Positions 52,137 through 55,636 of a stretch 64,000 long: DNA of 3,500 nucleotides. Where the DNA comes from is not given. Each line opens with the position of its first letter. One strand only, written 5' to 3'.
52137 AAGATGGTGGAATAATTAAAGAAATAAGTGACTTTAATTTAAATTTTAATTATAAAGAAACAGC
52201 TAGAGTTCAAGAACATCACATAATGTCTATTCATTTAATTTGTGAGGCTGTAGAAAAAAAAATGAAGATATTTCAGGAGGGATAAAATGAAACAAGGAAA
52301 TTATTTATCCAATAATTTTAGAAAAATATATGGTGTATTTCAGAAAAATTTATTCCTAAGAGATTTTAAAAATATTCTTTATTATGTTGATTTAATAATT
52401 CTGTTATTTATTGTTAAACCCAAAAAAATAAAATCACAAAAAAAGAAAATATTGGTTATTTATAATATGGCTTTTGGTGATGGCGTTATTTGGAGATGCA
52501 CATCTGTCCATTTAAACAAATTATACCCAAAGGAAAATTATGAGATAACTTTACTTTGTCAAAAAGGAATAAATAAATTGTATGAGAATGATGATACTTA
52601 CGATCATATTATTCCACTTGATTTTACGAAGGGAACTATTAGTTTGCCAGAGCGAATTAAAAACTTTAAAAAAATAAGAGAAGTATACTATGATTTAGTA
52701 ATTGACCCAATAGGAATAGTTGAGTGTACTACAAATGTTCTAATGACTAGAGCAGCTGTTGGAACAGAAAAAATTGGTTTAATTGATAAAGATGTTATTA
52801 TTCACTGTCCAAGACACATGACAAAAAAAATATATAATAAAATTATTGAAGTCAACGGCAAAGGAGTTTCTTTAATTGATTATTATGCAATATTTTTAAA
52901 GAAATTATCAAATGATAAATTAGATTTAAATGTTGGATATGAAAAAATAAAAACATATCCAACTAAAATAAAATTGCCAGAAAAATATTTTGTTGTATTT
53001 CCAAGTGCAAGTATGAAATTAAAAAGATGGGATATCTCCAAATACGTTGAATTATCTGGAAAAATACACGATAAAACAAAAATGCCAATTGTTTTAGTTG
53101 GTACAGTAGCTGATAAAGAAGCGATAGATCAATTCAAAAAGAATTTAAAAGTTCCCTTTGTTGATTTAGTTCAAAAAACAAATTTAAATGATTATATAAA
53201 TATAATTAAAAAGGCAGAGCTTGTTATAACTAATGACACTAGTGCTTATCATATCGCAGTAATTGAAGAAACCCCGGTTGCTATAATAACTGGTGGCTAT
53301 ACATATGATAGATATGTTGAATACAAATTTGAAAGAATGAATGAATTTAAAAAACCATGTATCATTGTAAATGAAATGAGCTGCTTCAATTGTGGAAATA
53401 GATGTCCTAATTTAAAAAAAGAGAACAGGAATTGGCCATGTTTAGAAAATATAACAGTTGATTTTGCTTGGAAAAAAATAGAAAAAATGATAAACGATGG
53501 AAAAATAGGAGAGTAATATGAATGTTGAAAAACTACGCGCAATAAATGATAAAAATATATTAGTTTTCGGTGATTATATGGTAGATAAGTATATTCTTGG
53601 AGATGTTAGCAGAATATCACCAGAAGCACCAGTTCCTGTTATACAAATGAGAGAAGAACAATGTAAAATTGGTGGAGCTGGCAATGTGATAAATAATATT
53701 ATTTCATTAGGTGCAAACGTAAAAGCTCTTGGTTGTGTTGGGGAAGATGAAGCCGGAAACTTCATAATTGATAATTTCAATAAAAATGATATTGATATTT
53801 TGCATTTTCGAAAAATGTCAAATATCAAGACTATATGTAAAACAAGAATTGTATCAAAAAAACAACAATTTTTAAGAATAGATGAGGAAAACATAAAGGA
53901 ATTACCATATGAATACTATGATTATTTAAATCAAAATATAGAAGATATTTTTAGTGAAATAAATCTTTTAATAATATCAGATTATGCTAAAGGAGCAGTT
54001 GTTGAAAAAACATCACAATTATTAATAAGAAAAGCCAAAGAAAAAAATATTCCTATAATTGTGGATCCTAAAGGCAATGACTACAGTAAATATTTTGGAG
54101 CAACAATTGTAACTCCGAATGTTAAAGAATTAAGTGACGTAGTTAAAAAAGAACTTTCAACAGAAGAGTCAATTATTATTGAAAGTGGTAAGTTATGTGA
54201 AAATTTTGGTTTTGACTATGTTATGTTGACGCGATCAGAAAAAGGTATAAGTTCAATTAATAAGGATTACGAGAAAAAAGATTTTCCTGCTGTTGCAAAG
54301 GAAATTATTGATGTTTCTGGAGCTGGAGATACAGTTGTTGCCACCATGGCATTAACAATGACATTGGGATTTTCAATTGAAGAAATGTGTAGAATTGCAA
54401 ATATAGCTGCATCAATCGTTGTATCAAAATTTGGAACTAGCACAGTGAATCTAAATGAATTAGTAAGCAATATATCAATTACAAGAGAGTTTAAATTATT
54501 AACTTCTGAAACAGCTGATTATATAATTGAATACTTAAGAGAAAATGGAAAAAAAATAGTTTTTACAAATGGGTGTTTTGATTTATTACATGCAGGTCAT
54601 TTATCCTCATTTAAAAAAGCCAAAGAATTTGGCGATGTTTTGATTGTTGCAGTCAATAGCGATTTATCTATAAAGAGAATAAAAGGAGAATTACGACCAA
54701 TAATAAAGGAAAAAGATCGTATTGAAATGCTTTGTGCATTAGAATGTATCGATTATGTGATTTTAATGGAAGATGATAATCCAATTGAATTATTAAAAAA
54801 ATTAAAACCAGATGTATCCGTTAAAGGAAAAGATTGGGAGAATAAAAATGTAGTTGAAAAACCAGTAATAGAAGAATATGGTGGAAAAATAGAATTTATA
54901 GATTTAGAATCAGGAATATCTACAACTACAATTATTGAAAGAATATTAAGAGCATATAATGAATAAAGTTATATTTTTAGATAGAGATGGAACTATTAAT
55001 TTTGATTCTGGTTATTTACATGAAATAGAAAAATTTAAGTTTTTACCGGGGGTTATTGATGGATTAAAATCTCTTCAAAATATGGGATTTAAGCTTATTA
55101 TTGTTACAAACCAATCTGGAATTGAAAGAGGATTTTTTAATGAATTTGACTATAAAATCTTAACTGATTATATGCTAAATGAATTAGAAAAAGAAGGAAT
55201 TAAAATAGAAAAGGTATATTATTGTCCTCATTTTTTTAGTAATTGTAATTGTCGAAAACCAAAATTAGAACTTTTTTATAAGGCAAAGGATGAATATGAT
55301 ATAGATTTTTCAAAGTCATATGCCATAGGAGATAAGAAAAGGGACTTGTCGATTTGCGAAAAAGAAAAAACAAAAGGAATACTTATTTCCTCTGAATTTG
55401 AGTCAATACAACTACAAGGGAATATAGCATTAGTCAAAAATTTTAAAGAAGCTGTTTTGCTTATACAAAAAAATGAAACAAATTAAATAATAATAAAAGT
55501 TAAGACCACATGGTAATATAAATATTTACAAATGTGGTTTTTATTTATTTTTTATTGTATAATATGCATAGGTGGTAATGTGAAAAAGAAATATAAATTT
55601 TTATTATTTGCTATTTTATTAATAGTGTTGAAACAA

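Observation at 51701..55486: Complete ADP-heptose pathway (gmhA, GT9 heptosyltransferase, hldE, gmhB) inside a Gram-positive-type glycan locus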

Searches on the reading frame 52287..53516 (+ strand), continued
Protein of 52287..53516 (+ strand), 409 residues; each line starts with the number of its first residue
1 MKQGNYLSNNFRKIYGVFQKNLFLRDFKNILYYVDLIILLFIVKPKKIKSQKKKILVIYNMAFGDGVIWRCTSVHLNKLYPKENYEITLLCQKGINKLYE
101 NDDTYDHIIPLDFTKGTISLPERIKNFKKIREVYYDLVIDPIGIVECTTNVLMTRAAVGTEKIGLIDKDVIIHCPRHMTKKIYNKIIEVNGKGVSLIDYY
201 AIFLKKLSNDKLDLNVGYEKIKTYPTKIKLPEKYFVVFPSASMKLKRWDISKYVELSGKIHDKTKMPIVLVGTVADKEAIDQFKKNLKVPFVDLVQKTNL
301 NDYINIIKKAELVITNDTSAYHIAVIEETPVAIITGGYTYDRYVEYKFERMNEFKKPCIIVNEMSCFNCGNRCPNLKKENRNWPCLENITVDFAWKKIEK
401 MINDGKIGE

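Call 40: predict_structure(alignment_id=A1)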
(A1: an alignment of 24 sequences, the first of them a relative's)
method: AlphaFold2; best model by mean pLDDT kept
length: 409 residues; sequences in the alignment: 24
mean_pLDDT: 92.2   pTM: 0.90
mean pLDDT of the five models: 92.2, 91.1, 90.5, 90.1, 90.0
residues with pLDDT >= 90: 300; 70-90: 101; 50-70: 7; < 50: 1
segments of 3 or more residues with pLDDT < 50: none
pLDDT, mean of each block of 10 residues (from residue 1): 61 80 83 94 94 96 91 95 97 91 94 89 96 97 89 96 94 92 95 92 94 89 92 96 88 98 98 89 96 93 95 95 97 93 91 96 92 88 92 98 95
secondary structure, 60 per line:
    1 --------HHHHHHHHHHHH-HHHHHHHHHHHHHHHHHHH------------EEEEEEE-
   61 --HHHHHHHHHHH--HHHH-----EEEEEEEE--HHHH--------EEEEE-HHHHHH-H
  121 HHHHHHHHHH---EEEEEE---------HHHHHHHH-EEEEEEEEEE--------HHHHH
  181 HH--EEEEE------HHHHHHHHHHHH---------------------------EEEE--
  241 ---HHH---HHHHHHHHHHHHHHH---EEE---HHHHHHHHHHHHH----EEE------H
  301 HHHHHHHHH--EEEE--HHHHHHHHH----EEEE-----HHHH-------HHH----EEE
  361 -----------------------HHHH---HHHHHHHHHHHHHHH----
elements in order: H9-20 H22-40 E53-59 H63-73 H76-79 E85-92 H95-98 E107-111 H113-118 H120-130 E134-139 H149-156 E158-167 H176-182 E185-189 H196-207 E235-238 H250-264 E268-270 H274-286 E291-293 H300-309 E312-315 H318-326 E331-334 H340-343 E358-360 H384-387 H391-405

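Call 43: fold_search(model_id=the predicted structure, library=pdb)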
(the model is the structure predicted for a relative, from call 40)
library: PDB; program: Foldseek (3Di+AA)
matches with E <= 10: 1579; with E <= 0.001: 187
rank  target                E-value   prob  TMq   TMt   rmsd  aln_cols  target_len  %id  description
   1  3tov_B                3.3e-16  1.00  0.67  0.79   4.7       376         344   15  The crystal structure of the glycosyl transferase family 9 from Veillonella parvula DSM 2008 (released 2011-09-21)
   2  1psw                  2.1e-15  1.00  0.61  0.73   5.2       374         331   16  Structure of E. coli ADP-heptose lps heptosyltransferase II (released 2003-07-08)
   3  6dfe_B                6.2e-15  1.00  0.61  0.75   4.6       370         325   16  The structure of a ternary complex of E. coli WaaC (released 2018-09-05)
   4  3tov_A                1.4e-14  1.00  0.61  0.71   7.1       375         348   15  The crystal structure of the glycosyl transferase family 9 from Veillonella parvula DSM 2008 (released 2011-09-21)
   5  2h1h_A                8.6e-14  1.00  0.60  0.74   4.7       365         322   17  E. coli heptosyltransferase WaaC with ADP-2-deoxy-2-fluoro heptose (released 2007-05-22)
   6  2gt1_A                4.1e-13  1.00  0.60  0.74   4.7       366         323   17  E. coli heptosyltransferase WaaC. (released 2007-05-01)
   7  2h1f_A                8.5e-13  1.00  0.59  0.73   4.7       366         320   16  E. coli heptosyltransferase WaaC with ADP (released 2007-05-22)
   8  2h1h_B                9.0e-13  1.00  0.58  0.73   4.7       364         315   17  E. coli heptosyltransferase WaaC with ADP-2-deoxy-2-fluoro heptose (released 2007-05-22)
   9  2gt1_B                2.2e-11  1.00  0.58  0.75   4.7       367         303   16  E. coli heptosyltransferase WaaC. (released 2007-05-01)
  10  7f9o_6                6.8e-09  1.00  0.54  0.63   6.0       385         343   12  PSI-NDH supercomplex of Barley (released 2021-12-22)
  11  9grx_1                7.7e-09  1.00  0.57  0.57   5.6       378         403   11  NDH-PSI-LHCI supercomplex from S. oleracea (released 2025-02-12)
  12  4rb4_E                2.0e-08  1.00  0.52  0.54   6.0       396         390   12  Crystal structure of dodecameric iron-containing heptosyltransferase TibC in complex with ADP-D-beta-D-heptose at 3.9  (released 2014-11-05)
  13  4rb4_K                2.4e-08  1.00  0.50  0.52   6.3       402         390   12  Crystal structure of dodecameric iron-containing heptosyltransferase TibC in complex with ADP-D-beta-D-heptose at 3.9  (released 2014-11-05)
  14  4rb4_C                2.6e-08  1.00  0.51  0.54   6.1       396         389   12  Crystal structure of dodecameric iron-containing heptosyltransferase TibC in complex with ADP-D-beta-D-heptose at 3.9  (released 2014-11-05)
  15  4rb4_B                2.7e-08  1.00  0.52  0.55   5.9       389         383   12  Crystal structure of dodecameric iron-containing heptosyltransferase TibC in complex with ADP-D-beta-D-heptose at 3.9  (released 2014-11-05)
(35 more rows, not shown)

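Call 49: search_solved_structures(query=A1, max_evalue=10, show_alignments=0)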
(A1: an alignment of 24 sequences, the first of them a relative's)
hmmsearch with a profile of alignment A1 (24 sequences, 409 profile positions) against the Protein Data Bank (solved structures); distinct sequences matched with E-value up to 10: 5.
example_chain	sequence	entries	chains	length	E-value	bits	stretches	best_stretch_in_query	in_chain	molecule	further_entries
1psw_A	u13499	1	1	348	4.7e-10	42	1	244-334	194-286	ADP-HEPTOSE LPS HEPTOSYLTRANSFERASE II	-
3tov_A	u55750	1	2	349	1.8e-09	40.1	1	52-336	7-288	Glycosyl transferase family 9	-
6dfe_A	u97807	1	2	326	1.7e-06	30.3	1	55-331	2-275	ADP-heptose--LPS heptosyltransferase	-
2gt1_A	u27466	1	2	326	1.7e-06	30.3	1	55-331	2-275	Lipopolysaccharide heptosyltransferase-1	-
2h1f_A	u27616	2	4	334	1.8e-06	30.2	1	55-331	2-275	Lipopolysaccharide heptosyltransferase-1 | Lipopolysaccharide heptosyltransferase 1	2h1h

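Call 50: search_protein_representatives(alignment_id=A1)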
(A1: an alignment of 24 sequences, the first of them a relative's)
Query: 24 sequences, 409 profile positions. Proteins with E-value up to 0.001 (for the whole library): 22644; up to 1e-10: 6141; up to 1e-30: 697. The best 150 are listed.
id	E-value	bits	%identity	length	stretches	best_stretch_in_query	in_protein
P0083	3.7e-181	618.8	-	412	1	2-406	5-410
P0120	1.7e-167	573.8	-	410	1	2-407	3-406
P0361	1.0e-161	554.8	-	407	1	4-404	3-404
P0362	6.5e-130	450.0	-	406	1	3-406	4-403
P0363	8.5e-129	446.3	-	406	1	3-405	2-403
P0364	2.2e-120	418.6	-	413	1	13-405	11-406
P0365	1.1e-119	416.3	-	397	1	10-406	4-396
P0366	1.3e-108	379.9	-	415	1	6-405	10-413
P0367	6.3e-107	374.3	-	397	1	15-406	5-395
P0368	2.1e-104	366.0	-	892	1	10-406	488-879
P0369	5.4e-98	344.9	-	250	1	160-405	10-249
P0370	2.3e-92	326.4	-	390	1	28-405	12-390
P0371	3.2e-90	319.3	-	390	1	10-404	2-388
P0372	4.3e-82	292.5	-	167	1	242-407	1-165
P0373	1.5e-79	284.1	-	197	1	4-199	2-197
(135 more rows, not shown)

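Call 63: search_protein_families(library=pfam, alignment_id=A4, max_evalue=0.01)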
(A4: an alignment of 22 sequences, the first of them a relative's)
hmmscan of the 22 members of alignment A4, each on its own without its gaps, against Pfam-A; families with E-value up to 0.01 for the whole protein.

A. member 1, L003:4970-7096:+ (708 aa): 2 families
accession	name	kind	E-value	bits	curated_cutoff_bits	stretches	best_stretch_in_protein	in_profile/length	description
PF24677.1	DUF7657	-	6.3e-95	318.7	26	1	83-475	3-400/401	Domain of unknown function (DUF7657)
PF24672.1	DUF7654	-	3.6e-40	137.4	27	1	567-706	2-142/145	Domain of unknown function (DUF7654)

B. families by the number of members that match (of 22 scanned): 3 families
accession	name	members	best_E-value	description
PF24677.1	DUF7657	8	1.2e-104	Domain of unknown function (DUF7657)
PF24672.1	DUF7654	8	3e-44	Domain of unknown function (DUF7654)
PF09913.15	DUF2142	4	3e-54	Predicted membrane protein (DUF2142)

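Call 64: search_protein_families(library=pfam, alignment_id=A5, max_evalue=0.01)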
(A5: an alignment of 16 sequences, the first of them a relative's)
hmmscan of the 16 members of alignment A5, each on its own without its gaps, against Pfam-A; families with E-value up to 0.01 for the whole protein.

A. member 1, L003:13187-14320:+ (377 aa): 1 family
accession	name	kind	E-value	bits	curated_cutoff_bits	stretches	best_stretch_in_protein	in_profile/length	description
PF01757.29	Acyl_transf_3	-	1.2e-22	80.8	31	1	13-342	4-324/326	Acyltransferase domain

B. families by the number of members that match (of 16 scanned): 4 families
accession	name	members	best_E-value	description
PF01757.29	Acyl_transf_3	11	8.2e-28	Acyltransferase domain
PF02588.21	YitT_membrane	1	1e-47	Uncharacterised 5xTM membrane BCR, YitT family COG1284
PF10035.14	DUF2179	1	2.6e-16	Uncharacterized protein conserved in bacteria (DUF2179)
PF06197.19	DUF998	1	0.0041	Protein of unknown function (DUF998)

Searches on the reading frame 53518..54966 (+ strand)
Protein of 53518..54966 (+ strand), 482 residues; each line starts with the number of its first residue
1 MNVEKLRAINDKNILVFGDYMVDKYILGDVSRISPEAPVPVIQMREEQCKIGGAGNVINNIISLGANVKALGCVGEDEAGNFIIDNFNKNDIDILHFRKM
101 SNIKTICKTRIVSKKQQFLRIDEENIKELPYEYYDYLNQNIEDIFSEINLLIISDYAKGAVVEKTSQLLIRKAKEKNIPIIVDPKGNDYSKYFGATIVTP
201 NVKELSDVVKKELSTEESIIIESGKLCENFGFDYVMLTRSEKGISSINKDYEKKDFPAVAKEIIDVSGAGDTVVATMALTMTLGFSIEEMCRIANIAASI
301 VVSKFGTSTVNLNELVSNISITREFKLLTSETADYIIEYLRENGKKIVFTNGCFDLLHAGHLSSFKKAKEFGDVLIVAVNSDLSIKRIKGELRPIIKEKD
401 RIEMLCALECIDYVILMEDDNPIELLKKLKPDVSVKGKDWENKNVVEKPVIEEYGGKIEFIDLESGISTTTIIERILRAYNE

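Call 4: search_protein_families(library=pfam, proteins=[window:53518-54966:+])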
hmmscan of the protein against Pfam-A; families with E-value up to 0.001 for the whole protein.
window:53518-54966:+ (482 aa): 3 families
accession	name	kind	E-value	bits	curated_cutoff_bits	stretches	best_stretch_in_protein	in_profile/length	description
PF00294.29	PfkB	-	4.3e-39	135.1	25.8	1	13-309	3-297/302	pfkB family carbohydrate kinase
PF01467.32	CTP_transf_like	-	4.5e-19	69.4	21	1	349-475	1-133/133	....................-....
PF08543.17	Phos_pyr_kin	-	8.1e-06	25.8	27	1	195-294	120-224/246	Phosphomethylpyrimidine kinase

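Call 5: search_protein_families(library=ncbifam, proteins=[window:53518-54966:+])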
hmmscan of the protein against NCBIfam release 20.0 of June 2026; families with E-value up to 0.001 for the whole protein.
window:53518-54966:+ (482 aa): 30 families (the best 25 are shown)
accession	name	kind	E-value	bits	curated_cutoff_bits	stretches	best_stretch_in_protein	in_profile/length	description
NF008454.0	PRK11316.1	equivalog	1.6e-146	488.6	521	1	6-477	5-472/475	bifunctional D-glycero-beta-D-manno-heptose-7-phosphate kinase/D-glycero-beta-D-manno-heptose 1-phosphate adenylyltransferase HldE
TIGR02198.1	rfaE_dom_I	equivalog_domain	1.4e-107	359.5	345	1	7-318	3-313/315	D-glycero-beta-D-manno-heptose-7-phosphate kinase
TIGR02199.1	rfaE_dom_II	equivalog_domain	1.2e-56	190.5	181.5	1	337-477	3-143/144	D-glycero-beta-D-manno-heptose 1-phosphate adenylyltransferase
TIGR02152.1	D_ribokin_bact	equivalog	1.5e-25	90.2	299.65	1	14-309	1-288/298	ribokinase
TIGR03168.1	1-PFK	subfamily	1.1e-24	86.9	216.4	1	41-315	24-295/305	hexose kinase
TIGR03828.1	pfkB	equivalog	2.5e-24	85.9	292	1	41-319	24-302/305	1-phosphofructokinase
NF007632.0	PRK10294.1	equivalog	5.3e-15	55.5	353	1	52-310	39-295/310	6-phosphofructokinase II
TIGR00125.1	cyt_tran_rel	domain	1.5e-14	53.9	27.7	1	347-408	1-59/65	adenylyltransferase/cytidyltransferase family protein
TIGR04382.1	myo_inos_iolC_N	equivalog_domain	6.3e-14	52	300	1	48-309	30-297/309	5-dehydro-2-deoxygluconokinase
NF008353.0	PRK11142.1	equivalog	6.5e-14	52.1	341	1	44-308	31-290/307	ribokinase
NF010033.0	PRK13508.1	equivalog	1.3e-13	50.9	469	1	52-314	36-296/309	tagatose-6-phosphate kinase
NF041320.1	pfkB_Halo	equivalog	1.6e-13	50.8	400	1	42-318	27-293/302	1-phosphofructokinase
NF007068.0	PRK09513.1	equivalog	1.8e-11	43.8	432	1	54-319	42-306/312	1-phosphofructokinase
TIGR01231.1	lacC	equivalog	7.8e-11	41.8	409.55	1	47-314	31-297/310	tagatose-6-phosphate kinase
NF053626.1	RibKinHalex1628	equivalog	9.4e-11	41.7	330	1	47-316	34-287/293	ATP-dependent ribose-1-phosphate kinase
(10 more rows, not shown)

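Call 7: find_encoding_contigs(protein=window:53518-54966:+, flank=10000, max_places=6)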
Protein window:53518-54966:+ (482 aa): 1 contig read that carries it; 1 place shown.
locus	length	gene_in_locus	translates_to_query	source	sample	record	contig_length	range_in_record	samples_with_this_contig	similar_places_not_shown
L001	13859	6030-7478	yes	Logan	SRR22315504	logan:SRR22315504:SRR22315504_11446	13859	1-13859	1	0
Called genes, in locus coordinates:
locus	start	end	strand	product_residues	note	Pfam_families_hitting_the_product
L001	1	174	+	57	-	?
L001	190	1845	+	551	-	PF09913:DUF2142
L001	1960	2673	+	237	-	PF00535:Glycos_transf_2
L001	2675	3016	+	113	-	PF10066:DUF2304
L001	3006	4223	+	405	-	-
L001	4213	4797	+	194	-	PF13580:SIS_2, PF01380:SIS (weak)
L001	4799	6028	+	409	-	PF01075:Glyco_transf_9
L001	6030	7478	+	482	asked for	PF00294:PfkB, PF08543:Phos_pyr_kin (faint), PF01467:CTP_transf_like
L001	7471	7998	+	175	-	PF00702:Hydrolase (faint), PF08645:PNK3P (weak), PF13419:HAD_2 (faint)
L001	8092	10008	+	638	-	-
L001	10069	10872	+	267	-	PF01183:Glyco_hydro_25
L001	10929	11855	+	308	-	PF00535:Glycos_transf_2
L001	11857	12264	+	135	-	PF04138:GtrA_DPMS_TM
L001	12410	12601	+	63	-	-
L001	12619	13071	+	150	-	-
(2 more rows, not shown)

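Call 72: list_cluster_members(proteins=[P0001, window:53518-54966:+, P0020])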
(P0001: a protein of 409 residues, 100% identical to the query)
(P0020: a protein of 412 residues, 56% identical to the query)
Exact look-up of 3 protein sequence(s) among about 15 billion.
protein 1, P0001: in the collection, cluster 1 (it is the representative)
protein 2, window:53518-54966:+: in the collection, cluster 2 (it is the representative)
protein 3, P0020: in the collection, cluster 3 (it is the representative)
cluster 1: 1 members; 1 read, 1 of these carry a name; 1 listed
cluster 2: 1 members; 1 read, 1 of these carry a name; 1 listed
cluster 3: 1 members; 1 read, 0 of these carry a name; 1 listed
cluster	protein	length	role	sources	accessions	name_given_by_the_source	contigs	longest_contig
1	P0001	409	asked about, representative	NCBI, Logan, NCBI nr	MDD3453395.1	MAG: glycosyltransferase family 9 protein [Bacilli bacterium] | glycosyltransferase family 9 protein [Bacilli bacterium]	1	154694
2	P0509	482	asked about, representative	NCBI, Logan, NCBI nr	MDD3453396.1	MAG: D-glycero-beta-D-manno-heptose-7-phosphate kinase [Bacilli bacterium] | D-glycero-beta-D-manno-heptose-7-phosphate kinase [Bacilli bacterium]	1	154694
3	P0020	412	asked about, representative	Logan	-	-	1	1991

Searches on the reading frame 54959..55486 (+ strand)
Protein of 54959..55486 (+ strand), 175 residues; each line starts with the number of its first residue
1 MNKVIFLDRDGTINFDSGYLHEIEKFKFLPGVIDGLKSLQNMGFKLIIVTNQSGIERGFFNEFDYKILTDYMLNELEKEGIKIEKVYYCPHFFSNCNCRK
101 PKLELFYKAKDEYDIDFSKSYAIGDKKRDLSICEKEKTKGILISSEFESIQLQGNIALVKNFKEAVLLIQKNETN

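Call 4: search_protein_families(library=pfam, proteins=[window:54959-55486:+])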
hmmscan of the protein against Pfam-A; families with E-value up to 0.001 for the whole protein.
window:54959-55486:+ (175 aa): 4 families
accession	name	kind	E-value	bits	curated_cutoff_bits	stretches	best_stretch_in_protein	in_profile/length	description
PF13419.12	HAD_2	-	1.3e-07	32.3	23.8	1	21-139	74-174/178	Haloacid dehalogenase-like hydrolase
PF08645.17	PNK3P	-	1.3e-06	28.7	22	1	3-125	1-125/161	Polynucleotide kinase 3 phosphatase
PF00702.32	Hydrolase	-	8.4e-06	26.7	26.4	1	24-131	95-185/191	haloacid dehalogenase-like hydrolase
PF13344.12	Hydrolase_6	-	0.00017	22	27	1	6-57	2-44/101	Haloacid dehalogenase-like hydrolase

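Call 5: search_protein_families(library=ncbifam, proteins=[window:54959-55486:+])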
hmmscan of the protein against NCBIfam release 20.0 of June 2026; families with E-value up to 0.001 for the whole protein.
window:54959-55486:+ (175 aa): 12 families
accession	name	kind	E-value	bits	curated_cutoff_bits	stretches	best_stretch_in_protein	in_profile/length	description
NF006506.0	PRK08942.1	equivalog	6.1e-49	166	178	1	2-145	3-149/182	D-glycero-beta-D-manno-heptose 1,7-bisphosphate 7-phosphatase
TIGR00213.1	GmhB_yaeD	subfamily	7e-48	162.6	149.6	1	2-168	1-174/176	D-glycero-beta-D-manno-heptose 1,7-bisphosphate 7-phosphatase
NF050049.1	HBPPhtaseGmhB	domain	3.6e-43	147.3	250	1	2-164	3-162/171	D-glycero-alpha-D-manno-heptose-1,7-bisphosphate 7-phosphatase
TIGR01656.1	Histidinol-ppas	subfamily_domain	1.9e-31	108.9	84.15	1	3-135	1-137/149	histidinol-phosphate phosphatase domain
NF003937.0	PRK05446.1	equivalog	2.9e-31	108.8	443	1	1-147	2-152/355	bifunctional histidinol-phosphatase/imidazoleglycerol-phosphate dehydratase HisB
TIGR01662.1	HAD-SF-IIIA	subfamily_domain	4.5e-30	104.6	44.6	1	3-142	1-137/141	HAD-IIIA family hydrolase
TIGR01261.1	hisB_Nterm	equivalog_domain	8.9e-30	103.3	140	1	2-144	1-147/161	histidinol-phosphatase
NF005264.0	PRK06769.1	equivalog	4.3e-21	75.5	217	1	3-145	5-138/175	HAD-IIIA family hydrolase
TIGR01663.1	PNK-3'Pase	equivalog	4.4e-06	25.4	502.8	1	3-76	165-242/520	bifunctional polynucleotide phosphatase/kinase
TIGR02253.1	CTE7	subfamily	5.8e-05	23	169.75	0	24-52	91-119/221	TIGR02253 family HAD-type hydrolase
NF009695.0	PRK13222.1-2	equivalog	0.00032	20.2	225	0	19-53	85-120/226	phosphoglycolate phosphatase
TIGR01664.1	DNA-3'-Pase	equivalog_domain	0.0004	20.3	107.65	1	3-126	14-136/167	DNA 3'-phosphatase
